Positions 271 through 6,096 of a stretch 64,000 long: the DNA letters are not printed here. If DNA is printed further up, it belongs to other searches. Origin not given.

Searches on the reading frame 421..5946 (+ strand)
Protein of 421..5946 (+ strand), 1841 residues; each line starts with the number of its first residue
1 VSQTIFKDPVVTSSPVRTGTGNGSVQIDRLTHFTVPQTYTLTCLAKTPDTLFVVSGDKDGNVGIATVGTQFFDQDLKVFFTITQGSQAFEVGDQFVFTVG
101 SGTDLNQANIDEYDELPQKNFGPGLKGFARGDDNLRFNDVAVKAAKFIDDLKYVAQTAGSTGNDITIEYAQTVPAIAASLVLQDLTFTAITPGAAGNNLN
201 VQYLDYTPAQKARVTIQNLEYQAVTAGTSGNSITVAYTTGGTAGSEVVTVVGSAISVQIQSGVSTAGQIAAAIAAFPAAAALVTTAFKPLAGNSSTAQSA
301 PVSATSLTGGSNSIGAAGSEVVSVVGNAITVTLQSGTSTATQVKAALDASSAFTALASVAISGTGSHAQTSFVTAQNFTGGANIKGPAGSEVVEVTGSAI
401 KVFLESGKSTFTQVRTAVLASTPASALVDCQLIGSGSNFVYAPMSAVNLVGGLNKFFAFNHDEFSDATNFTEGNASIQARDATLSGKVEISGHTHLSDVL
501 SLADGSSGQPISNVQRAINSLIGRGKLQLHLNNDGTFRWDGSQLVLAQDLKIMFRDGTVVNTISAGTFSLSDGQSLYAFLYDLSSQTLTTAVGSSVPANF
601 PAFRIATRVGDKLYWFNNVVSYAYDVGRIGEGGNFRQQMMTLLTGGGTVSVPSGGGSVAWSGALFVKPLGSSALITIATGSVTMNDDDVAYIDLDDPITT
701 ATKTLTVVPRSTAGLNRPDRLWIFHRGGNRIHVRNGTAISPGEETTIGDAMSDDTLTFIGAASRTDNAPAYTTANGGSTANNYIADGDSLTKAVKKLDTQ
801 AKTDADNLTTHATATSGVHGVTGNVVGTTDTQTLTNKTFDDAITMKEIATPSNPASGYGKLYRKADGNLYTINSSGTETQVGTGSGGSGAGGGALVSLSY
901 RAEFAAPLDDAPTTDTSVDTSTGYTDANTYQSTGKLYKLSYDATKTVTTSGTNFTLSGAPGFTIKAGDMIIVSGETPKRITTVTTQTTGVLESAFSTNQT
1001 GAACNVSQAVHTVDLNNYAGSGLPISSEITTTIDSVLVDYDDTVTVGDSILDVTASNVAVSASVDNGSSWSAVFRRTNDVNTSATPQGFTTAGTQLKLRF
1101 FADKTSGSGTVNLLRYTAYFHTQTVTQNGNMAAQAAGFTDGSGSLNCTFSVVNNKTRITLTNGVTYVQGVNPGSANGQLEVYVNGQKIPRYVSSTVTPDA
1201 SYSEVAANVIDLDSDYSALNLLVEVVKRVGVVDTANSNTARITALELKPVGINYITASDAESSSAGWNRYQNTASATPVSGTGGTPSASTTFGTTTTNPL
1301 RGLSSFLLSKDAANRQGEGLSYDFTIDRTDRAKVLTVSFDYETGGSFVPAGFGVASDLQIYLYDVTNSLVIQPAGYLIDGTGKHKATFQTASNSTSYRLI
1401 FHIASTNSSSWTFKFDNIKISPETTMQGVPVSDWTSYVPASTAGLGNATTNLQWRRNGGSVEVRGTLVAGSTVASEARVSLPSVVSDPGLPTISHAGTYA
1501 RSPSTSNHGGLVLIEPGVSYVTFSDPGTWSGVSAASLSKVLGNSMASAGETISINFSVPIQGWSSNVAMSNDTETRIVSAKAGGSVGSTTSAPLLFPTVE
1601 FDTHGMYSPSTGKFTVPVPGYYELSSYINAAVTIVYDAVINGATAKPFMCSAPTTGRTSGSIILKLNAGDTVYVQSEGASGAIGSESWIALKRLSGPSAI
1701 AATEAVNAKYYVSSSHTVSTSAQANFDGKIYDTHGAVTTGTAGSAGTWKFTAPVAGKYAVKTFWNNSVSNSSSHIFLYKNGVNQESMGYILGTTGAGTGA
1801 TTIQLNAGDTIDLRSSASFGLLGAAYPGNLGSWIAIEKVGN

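Call 12: search_protein_families(library=phrogs, proteins=[window:421-5946:+], max_evalue=0.00001)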
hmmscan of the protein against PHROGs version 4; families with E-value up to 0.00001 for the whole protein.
window:421-5946:+ (1841 aa): 1 family
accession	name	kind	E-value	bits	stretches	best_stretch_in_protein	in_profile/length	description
phrog_15750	-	unknown function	1.6e-15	58.6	2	1597-1681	55-149/168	-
